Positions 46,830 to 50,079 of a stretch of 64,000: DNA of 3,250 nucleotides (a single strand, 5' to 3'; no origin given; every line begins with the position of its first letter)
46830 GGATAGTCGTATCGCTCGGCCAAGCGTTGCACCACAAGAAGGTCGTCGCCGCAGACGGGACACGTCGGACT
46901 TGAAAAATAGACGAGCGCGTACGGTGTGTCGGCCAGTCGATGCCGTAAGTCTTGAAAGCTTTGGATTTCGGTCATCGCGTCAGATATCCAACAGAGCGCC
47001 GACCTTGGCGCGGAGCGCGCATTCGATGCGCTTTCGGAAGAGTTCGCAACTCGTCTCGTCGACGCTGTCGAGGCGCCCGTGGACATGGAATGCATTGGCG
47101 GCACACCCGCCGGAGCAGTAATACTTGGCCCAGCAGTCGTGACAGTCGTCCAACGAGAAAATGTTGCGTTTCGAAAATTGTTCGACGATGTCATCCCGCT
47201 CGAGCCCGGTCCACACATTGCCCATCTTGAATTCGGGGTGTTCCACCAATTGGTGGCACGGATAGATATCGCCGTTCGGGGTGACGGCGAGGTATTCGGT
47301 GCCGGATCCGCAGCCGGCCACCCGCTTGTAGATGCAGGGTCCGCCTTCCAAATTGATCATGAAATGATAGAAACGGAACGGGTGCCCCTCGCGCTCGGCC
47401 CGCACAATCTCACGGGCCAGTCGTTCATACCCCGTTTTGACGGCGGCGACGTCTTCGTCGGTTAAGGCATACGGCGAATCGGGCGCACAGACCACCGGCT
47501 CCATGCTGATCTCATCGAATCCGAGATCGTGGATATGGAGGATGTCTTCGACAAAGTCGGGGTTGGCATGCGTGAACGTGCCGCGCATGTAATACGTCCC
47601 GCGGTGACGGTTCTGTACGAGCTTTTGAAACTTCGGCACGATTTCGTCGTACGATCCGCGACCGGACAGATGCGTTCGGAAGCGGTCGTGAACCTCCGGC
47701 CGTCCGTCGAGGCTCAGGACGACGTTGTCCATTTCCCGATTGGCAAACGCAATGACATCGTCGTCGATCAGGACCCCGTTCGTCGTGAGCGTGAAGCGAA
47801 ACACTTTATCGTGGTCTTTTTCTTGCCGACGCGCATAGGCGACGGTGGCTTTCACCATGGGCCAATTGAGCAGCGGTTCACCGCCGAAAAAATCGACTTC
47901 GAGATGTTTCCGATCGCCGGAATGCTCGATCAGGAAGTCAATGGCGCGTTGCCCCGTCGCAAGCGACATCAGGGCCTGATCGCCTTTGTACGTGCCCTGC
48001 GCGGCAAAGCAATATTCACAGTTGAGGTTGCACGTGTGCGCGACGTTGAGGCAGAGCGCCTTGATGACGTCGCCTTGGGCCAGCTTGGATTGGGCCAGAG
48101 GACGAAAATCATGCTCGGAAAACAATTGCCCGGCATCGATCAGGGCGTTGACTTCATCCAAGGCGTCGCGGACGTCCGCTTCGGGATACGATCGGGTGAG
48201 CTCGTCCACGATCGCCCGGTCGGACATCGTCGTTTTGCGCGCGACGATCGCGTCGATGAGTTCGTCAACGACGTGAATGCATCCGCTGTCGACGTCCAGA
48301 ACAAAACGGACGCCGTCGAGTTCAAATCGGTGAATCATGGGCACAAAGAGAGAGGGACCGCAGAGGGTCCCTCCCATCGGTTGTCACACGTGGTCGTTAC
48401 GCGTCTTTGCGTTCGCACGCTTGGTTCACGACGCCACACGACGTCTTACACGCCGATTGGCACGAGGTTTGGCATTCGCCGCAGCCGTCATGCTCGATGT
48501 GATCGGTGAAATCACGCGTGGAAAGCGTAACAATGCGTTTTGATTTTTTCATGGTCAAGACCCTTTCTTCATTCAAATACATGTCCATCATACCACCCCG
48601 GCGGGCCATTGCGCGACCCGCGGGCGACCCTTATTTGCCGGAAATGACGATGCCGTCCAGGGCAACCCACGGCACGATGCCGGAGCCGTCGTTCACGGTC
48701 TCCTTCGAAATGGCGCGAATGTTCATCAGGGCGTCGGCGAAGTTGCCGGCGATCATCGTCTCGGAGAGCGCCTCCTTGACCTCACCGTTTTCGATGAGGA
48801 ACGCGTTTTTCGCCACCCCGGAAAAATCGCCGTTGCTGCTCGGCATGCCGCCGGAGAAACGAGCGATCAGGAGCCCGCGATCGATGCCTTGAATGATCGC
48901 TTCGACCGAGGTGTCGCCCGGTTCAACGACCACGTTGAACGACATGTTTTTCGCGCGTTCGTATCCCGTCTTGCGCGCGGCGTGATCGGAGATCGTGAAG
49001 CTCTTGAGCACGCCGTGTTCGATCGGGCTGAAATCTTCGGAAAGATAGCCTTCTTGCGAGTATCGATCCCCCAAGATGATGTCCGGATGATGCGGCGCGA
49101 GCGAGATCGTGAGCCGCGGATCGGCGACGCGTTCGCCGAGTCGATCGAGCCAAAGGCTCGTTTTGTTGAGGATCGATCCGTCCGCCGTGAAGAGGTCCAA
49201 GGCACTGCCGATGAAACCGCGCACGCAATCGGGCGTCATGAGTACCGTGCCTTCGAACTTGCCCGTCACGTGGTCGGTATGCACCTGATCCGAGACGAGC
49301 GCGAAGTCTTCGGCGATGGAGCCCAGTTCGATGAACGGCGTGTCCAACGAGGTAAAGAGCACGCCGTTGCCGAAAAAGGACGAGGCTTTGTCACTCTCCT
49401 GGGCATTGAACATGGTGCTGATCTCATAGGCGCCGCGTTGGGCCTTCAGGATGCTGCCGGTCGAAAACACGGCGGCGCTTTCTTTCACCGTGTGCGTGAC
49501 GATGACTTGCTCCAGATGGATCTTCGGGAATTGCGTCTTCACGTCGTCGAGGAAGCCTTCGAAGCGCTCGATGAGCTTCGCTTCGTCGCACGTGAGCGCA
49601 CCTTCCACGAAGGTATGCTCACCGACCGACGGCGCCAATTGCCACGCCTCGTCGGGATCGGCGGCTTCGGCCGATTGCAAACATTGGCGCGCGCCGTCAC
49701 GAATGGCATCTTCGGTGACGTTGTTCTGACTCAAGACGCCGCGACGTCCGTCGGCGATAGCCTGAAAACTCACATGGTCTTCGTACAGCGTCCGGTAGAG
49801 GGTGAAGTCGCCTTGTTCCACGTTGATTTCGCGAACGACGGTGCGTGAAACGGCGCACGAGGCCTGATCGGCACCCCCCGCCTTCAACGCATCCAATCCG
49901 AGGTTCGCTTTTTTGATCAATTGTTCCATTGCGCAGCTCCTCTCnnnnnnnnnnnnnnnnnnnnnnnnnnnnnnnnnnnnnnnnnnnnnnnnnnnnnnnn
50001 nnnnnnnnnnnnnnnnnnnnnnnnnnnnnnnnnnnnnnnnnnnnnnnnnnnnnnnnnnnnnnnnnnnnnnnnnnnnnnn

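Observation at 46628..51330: SCIFF ranthipeptide cassette flanked by a TldD/PmbA protease pair and a translationally coupled thioredoxin-fold gene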

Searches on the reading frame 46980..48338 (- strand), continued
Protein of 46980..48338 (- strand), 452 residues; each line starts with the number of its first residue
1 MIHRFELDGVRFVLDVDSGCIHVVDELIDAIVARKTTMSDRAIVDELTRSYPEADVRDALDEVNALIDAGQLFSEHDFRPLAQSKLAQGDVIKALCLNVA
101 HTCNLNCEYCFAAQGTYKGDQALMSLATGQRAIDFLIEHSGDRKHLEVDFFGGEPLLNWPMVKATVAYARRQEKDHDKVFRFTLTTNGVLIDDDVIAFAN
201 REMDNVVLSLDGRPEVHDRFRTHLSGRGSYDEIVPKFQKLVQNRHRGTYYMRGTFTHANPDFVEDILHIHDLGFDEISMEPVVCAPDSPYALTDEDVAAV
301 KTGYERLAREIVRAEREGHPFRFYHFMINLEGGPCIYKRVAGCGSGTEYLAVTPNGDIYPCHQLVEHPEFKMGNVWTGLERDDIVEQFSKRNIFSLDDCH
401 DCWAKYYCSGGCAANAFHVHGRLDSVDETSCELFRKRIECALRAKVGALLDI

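Call 50: list_cluster_members(proteins=[P0001, P0003, P0005, P0007, P0013, P0121])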
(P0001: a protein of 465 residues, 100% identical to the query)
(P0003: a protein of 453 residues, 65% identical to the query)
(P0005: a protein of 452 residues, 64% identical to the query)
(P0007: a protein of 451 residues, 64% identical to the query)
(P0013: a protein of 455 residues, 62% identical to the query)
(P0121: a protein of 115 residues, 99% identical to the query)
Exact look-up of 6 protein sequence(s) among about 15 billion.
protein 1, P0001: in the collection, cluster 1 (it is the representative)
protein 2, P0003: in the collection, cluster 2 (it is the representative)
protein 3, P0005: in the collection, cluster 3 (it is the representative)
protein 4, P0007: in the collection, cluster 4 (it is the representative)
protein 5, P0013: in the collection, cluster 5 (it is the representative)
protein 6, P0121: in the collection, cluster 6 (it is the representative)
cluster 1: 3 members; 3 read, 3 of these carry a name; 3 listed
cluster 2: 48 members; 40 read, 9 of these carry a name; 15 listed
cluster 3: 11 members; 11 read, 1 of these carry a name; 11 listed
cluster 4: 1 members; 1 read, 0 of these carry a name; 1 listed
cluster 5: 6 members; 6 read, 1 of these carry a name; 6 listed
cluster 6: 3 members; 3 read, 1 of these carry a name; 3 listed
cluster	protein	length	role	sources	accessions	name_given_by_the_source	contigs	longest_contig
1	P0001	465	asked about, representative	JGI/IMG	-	uncharacterized protein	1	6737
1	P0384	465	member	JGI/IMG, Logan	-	uncharacterized protein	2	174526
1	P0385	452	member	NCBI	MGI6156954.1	MAG: thioether cross-link-forming SCIFF peptide maturase [Saccharofermentanales bacterium]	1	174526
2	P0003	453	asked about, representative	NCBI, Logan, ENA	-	-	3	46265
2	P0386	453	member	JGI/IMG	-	uncharacterized protein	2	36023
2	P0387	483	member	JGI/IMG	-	uncharacterized protein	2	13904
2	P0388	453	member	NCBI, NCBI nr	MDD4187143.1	MAG: thioether cross-link-forming SCIFF peptide maturase [Eubacteriales bacterium] | thioether cross-link-forming SCIFF peptide maturase [Eubacteriales bacterium]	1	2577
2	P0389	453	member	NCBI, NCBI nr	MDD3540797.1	MAG: thioether cross-link-forming SCIFF peptide maturase [Eubacteriales bacterium] | thioether cross-link-forming SCIFF peptide maturase [Eubacteriales bacterium]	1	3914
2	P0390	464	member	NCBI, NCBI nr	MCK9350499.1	MAG: thioether cross-link-forming SCIFF peptide maturase [Clostridiales bacterium] | thioether cross-link-forming SCIFF peptide maturase [Clostridiales bacterium]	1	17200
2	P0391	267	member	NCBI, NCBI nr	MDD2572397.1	MAG: radical SAM protein, partial [Eubacteriales bacterium] | radical SAM protein [Eubacteriales bacterium]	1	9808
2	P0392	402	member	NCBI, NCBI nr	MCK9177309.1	MAG: thioether cross-link-forming SCIFF peptide maturase, partial [Clostridiales ... | thioether cross-link-forming SCIFF peptide maturase [Clostridiales bacterium]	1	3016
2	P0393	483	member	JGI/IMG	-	uncharacterized protein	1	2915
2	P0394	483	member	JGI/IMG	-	uncharacterized protein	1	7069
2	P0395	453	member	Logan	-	-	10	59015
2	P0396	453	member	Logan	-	-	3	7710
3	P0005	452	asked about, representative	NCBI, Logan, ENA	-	-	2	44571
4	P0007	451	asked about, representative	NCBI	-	-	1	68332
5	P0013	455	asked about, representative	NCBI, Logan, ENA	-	-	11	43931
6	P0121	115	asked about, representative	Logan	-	-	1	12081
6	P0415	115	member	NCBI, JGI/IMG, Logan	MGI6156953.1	MAG: thioredoxin family protein [Saccharofermentanales bacterium] | hypothetical protein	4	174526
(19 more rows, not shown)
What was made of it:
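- Checked: It names them 'thioether cross-link-forming SCIFF peptide maturase' (MGI6156954.1) and 'thioredoxin family protein' (MGI6156953.1), from a Saccharofermentanales bacterium (call 50).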

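Call 51: find_encoding_contigs(protein=P0008, flank=7000, max_places=1)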
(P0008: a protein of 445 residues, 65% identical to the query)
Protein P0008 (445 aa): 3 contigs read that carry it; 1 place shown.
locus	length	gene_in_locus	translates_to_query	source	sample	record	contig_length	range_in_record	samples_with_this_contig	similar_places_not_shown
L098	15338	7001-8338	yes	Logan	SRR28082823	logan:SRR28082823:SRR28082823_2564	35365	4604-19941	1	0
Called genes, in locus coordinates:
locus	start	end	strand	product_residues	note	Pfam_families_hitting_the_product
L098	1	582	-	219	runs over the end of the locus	PF01694:Rhomboid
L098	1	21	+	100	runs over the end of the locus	-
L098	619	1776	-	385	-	PF00890:FAD_binding_2 (faint), PF01134:GIDA (faint), PF01262:AlaDh_PNT_C (faint), PF01266:DAO (faint), PF01946:Thi4 (faint), PF07992:Pyr_redox_2, PF00070:Pyr_redox, PF18267:Rubredoxin_C (weak), +5 more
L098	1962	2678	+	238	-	-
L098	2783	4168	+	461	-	PF01523:PmbA_TldD_1st (weak), PF19290:PmbA_TldD_2nd (faint), PF19289:PmbA_TldD_3rd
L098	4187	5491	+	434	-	PF19289:PmbA_TldD_3rd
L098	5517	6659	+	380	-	PF02595:Gly_kinase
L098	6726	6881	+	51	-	PF13165:SCIFF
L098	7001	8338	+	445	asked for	PF13353:Fer4_12, PF04055:Radical_SAM, PF13186:SPASM (faint)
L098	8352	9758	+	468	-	PF13091:PLDc_2, PF00614:PLDc (faint), PF13091:PLDc_2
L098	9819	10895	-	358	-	PF01063:Aminotran_4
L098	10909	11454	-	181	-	PF01558:POR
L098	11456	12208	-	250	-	PF02775:TPP_enzyme_C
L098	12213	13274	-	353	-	PF01855:POR_N, PF02780:Transketolase_C (weak), PF17147:PFOR_II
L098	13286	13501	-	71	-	PF14697:Fer4_21 (weak), PF12797:Fer4_2 (weak), PF12837:Fer4_6 (weak), PF13237:Fer4_10, PF00037:Fer4, PF12838:Fer4_7, PF13187:Fer4_9 (weak), PF00037:Fer4 (weak), +7 more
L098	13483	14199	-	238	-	PF01656:CbiA, PF10609:ParA (weak)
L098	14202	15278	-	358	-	PF01869:BcrAD_BadFG (faint), PF00871:Acetate_kinase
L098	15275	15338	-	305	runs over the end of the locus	PF01515:PTA_PTB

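Call 52: find_encoding_contigs(protein=P0012, flank=7000, max_places=1)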
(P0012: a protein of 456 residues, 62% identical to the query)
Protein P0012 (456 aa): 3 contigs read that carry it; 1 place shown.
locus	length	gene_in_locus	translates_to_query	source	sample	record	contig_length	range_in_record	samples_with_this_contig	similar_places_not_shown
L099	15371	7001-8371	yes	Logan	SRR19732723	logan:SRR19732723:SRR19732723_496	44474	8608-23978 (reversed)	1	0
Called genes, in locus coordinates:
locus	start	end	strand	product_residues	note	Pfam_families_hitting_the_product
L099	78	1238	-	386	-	PF00890:FAD_binding_2 (faint), PF01134:GIDA (faint), PF01262:AlaDh_PNT_C (faint), PF07992:Pyr_redox_2, PF13738:Pyr_redox_3, PF00070:Pyr_redox, PF01266:DAO (weak), PF18267:Rubredoxin_C (weak), +2 more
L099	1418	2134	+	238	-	-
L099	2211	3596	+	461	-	PF19290:PmbA_TldD_2nd (weak), PF19289:PmbA_TldD_3rd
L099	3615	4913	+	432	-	PF19289:PmbA_TldD_3rd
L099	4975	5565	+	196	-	PF03729:DUF308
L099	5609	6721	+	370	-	PF02595:Gly_kinase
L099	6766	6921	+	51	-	PF13165:SCIFF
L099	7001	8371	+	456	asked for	PF04055:Radical_SAM, PF13353:Fer4_12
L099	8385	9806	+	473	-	PF13091:PLDc_2, PF00614:PLDc (faint), PF13091:PLDc_2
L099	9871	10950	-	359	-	PF01063:Aminotran_4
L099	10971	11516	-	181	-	PF01558:POR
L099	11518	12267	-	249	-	PF02775:TPP_enzyme_C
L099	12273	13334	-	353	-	PF01855:POR_N, PF02780:Transketolase_C, PF17147:PFOR_II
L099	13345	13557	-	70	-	PF12797:Fer4_2 (weak), PF14697:Fer4_21 (weak), PF00037:Fer4, PF12837:Fer4_6 (weak), PF13237:Fer4_10, PF12838:Fer4_7, PF13187:Fer4_9, PF13534:Fer4_17 (weak), +5 more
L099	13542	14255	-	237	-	PF01656:CbiA (weak), PF10609:ParA (weak)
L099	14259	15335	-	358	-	PF01869:BcrAD_BadFG (faint), PF00871:Acetate_kinase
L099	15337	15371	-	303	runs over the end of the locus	PF01515:PTA_PTB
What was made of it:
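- A PLD gene follows with 13-nt gaps in L098 and L099 (calls 51, 52).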

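Call 53: find_encoding_contigs(protein=P0013, flank=7000, max_places=1)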
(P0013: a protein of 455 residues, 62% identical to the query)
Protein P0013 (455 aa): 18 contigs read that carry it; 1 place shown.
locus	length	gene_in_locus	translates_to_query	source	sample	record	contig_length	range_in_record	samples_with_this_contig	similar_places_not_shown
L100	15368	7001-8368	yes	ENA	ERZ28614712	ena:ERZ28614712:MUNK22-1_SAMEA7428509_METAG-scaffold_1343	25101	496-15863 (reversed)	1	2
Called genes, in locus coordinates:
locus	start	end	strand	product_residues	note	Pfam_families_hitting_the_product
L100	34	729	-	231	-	PF03932:CutC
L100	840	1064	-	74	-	-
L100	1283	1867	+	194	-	PF13489:Methyltransf_23, PF01209:Ubie_methyltran, PF05175:MTS (weak), PF01135:PCMT, PF13847:Methyltransf_31, PF08241:Methyltransf_11, PF08242:Methyltransf_12, PF13649:Methyltransf_25, +3 more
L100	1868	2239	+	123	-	-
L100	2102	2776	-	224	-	PF01694:Rhomboid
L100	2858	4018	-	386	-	PF00890:FAD_binding_2 (faint), PF01134:GIDA (faint), PF01262:AlaDh_PNT_C (faint), PF07992:Pyr_redox_2, PF13738:Pyr_redox_3, PF00070:Pyr_redox, PF01266:DAO (weak), PF18267:Rubredoxin_C (weak), +7 more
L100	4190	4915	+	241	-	-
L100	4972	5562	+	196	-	PF03729:DUF308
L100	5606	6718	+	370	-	PF02595:Gly_kinase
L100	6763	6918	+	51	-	PF13165:SCIFF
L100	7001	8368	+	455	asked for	PF04055:Radical_SAM, PF13353:Fer4_12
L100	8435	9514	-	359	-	PF01063:Aminotran_4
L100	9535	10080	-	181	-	PF01558:POR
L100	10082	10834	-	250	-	PF02775:TPP_enzyme_C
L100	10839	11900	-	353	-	PF01855:POR_N, PF02780:Transketolase_C (weak), PF17147:PFOR_II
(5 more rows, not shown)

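Call 54: find_encoding_contigs(protein=P0016, flank=7000, max_places=1)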
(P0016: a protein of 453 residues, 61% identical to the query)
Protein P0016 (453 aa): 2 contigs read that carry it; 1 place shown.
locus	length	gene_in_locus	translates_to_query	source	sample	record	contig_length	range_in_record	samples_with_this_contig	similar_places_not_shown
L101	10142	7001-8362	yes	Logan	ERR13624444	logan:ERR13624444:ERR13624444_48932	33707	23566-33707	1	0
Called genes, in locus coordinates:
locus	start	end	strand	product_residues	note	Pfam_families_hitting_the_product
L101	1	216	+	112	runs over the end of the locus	-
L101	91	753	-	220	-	PF01694:Rhomboid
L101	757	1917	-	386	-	PF00890:FAD_binding_2 (faint), PF01134:GIDA (faint), PF01262:AlaDh_PNT_C (faint), PF01266:DAO (faint), PF07992:Pyr_redox_2, PF13738:Pyr_redox_3, PF00070:Pyr_redox, PF18267:Rubredoxin_C (weak), +6 more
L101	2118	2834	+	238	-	-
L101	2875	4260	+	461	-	PF01523:PmbA_TldD_1st (faint), PF19290:PmbA_TldD_2nd (weak), PF19289:PmbA_TldD_3rd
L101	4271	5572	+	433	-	PF19289:PmbA_TldD_3rd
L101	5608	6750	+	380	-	PF02595:Gly_kinase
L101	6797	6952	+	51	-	PF13165:SCIFF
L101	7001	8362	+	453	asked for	PF13353:Fer4_12, PF04055:Radical_SAM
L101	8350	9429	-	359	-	PF01063:Aminotran_4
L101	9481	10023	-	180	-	PF01558:POR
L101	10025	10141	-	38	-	?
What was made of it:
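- Checked: Relatives are also 461 aa (calls 51, 52, 54).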

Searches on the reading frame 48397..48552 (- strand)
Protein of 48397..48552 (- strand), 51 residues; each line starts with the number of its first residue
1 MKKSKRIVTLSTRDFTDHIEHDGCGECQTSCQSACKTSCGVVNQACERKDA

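Call 3: search_protein_families(library=ncbifam, proteins=[window:48397-48552:-], max_evalue=0.01)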
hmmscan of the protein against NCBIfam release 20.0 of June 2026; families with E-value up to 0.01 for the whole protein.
window:48397-48552:- (51 aa): 1 family
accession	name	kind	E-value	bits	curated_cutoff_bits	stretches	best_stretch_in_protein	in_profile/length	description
TIGR03973.1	six_Cys_in_45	equivalog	8.8e-23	80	50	1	5-47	1-43/43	six-cysteine ranthipeptide SCIFF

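Call 4: search_protein_families(library=pfam, proteins=[window:48397-48552:-], max_evalue=0.01)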
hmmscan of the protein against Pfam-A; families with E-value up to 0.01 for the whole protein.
window:48397-48552:- (51 aa): 1 family
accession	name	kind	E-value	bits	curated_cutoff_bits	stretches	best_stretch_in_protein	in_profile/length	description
PF13165.11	SCIFF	-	3.5e-22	78.5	27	1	5-47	1-43/44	Six-cysteine peptide SCIFF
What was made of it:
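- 48397..48552 (-): scfA: SCIFF ranthipeptide precursor, 51 aa, six Cys, core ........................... TIGR03973 at 80 bits (cut-off 50) and PF13165 at 78.5 bits (calls 3, 4).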

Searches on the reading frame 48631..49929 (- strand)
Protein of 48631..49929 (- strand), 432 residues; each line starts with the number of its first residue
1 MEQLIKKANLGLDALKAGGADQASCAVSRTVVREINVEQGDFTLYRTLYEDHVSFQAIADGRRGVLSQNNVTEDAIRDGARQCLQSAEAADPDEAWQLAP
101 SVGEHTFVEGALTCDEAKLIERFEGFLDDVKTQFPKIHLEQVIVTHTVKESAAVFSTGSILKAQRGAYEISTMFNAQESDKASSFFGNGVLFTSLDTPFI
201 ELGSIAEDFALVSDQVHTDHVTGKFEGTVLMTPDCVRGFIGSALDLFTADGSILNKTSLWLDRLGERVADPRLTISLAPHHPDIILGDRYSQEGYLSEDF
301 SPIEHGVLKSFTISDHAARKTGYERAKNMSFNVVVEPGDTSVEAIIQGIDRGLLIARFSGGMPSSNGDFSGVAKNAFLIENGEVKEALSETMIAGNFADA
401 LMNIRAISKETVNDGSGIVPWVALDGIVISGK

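Call 3: search_protein_families(library=ncbifam, proteins=[window:48631-49929:-], max_evalue=0.01)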
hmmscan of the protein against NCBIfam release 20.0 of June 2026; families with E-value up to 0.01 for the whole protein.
window:48631-49929:- (432 aa): 3 families
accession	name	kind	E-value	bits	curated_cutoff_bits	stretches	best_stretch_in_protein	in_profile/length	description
NF040952.1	Arch_mtprotase_TldD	equivalog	2.1e-20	72.9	635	1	19-410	11-411/443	zinc metalloprotease TldD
NF008268.0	PRK11040.1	equivalog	3.2e-19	68.9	438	1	228-411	241-425/446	metalloprotease PmbA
NF008006.0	PRK10735.1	equivalog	8.2e-05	21.2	513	1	332-411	365-445/481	metalloprotease TldD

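Call 4: search_protein_families(library=pfam, proteins=[window:48631-49929:-], max_evalue=0.01)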
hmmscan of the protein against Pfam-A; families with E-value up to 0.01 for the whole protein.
window:48631-49929:- (432 aa): 2 families
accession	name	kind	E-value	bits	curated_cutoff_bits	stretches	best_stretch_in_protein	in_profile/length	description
PF19289.4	PmbA_TldD_3rd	-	1.1e-46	159.2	22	1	228-431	5-220/220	PmbA/TldA metallopeptidase C-terminal domain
PF01523.21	PmbA_TldD_1st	-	0.0009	19.8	20.9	1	26-87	4-65/65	PmbA/TldA metallopeptidase domain 1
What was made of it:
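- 48631..49929 (-): pmbA (tldE): non-catalytic partner subunit, 432 aa, no HExxxH; starts 15 nt after the tldD stop. Pfam PmbA_TldD_3rd at 159 bits (call 4).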
